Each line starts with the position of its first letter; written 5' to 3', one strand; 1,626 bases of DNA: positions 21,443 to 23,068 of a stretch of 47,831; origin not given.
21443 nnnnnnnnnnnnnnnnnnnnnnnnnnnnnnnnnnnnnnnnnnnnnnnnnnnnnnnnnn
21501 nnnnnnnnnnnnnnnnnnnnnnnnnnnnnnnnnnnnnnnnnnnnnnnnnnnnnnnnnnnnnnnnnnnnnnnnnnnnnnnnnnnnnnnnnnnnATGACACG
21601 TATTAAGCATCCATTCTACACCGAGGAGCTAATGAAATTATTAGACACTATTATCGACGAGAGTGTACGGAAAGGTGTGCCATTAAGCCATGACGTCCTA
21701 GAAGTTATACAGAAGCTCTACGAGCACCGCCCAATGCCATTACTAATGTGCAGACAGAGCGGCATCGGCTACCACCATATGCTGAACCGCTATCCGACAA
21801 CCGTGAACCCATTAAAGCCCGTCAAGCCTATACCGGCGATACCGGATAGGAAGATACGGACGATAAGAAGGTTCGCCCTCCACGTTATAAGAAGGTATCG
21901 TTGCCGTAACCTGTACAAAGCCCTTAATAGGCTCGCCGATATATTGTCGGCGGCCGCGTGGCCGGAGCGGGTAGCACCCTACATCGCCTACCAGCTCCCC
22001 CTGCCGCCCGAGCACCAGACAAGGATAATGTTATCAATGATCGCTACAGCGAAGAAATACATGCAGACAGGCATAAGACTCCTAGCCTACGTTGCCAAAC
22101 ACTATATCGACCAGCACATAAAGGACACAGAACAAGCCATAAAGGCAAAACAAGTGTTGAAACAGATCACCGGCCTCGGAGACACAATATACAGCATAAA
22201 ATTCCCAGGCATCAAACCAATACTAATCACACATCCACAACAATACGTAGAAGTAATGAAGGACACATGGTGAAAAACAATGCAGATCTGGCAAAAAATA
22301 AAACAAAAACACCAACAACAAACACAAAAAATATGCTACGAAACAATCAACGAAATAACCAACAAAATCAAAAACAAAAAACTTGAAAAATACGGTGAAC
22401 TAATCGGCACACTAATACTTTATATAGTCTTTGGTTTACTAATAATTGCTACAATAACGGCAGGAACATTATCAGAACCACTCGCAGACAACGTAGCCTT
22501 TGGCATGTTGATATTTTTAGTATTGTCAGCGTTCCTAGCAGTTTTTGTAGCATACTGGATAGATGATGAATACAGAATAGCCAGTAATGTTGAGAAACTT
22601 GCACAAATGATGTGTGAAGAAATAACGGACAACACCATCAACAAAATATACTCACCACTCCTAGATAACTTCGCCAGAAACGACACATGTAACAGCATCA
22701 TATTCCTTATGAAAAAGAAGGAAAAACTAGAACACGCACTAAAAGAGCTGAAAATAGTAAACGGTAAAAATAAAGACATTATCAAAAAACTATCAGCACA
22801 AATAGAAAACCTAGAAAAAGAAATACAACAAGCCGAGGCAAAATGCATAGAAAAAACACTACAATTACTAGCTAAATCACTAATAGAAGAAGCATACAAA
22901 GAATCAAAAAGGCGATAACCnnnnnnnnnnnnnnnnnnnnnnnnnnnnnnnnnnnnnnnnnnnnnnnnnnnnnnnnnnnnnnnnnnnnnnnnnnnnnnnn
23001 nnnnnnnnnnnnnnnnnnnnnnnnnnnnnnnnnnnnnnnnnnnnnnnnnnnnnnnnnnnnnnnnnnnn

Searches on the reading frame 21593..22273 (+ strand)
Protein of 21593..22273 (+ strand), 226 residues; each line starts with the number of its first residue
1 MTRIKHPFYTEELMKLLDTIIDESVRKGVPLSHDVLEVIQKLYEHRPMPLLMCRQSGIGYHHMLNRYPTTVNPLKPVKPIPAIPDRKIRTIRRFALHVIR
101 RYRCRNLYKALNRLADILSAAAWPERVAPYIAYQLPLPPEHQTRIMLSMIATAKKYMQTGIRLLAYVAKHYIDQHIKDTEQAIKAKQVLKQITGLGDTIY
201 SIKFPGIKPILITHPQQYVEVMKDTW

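Call 18: search_protein_families(library=pfam, proteins=[window:21593-22273:+], max_evalue=0.01)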
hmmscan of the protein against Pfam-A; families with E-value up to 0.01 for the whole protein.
window:21593-22273:+ (226 aa): 1 family
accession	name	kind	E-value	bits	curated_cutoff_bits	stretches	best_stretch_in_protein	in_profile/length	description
PF02005.22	TRM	-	0.00033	20.4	27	1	140-193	183-237/376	N2,N2-dimethylguanosine tRNA methyltransferase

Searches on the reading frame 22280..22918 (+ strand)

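Call 19: search_protein_families(library=pfam, proteins=[window:22280-22918:+], max_evalue=0.01)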
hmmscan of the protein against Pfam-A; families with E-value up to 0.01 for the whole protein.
window:22280-22918:+ (212 aa): 1 family
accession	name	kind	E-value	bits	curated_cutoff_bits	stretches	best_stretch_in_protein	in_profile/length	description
PF20990.2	DUF2207_C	-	0.0037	17.4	33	1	5-91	92-186/247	Predicted membrane protein (DUF2207) C-terminal domain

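Call 76: search_protein_families(library=phrogs, proteins=[window:22280-22918:+], max_evalue=0.01)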
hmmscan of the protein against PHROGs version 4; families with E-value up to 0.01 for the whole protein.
window:22280-22918:+ (212 aa): 1 family
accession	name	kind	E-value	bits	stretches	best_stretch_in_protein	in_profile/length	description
phrog_7301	-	unknown function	0.00089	18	1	20-130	414-526/1035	-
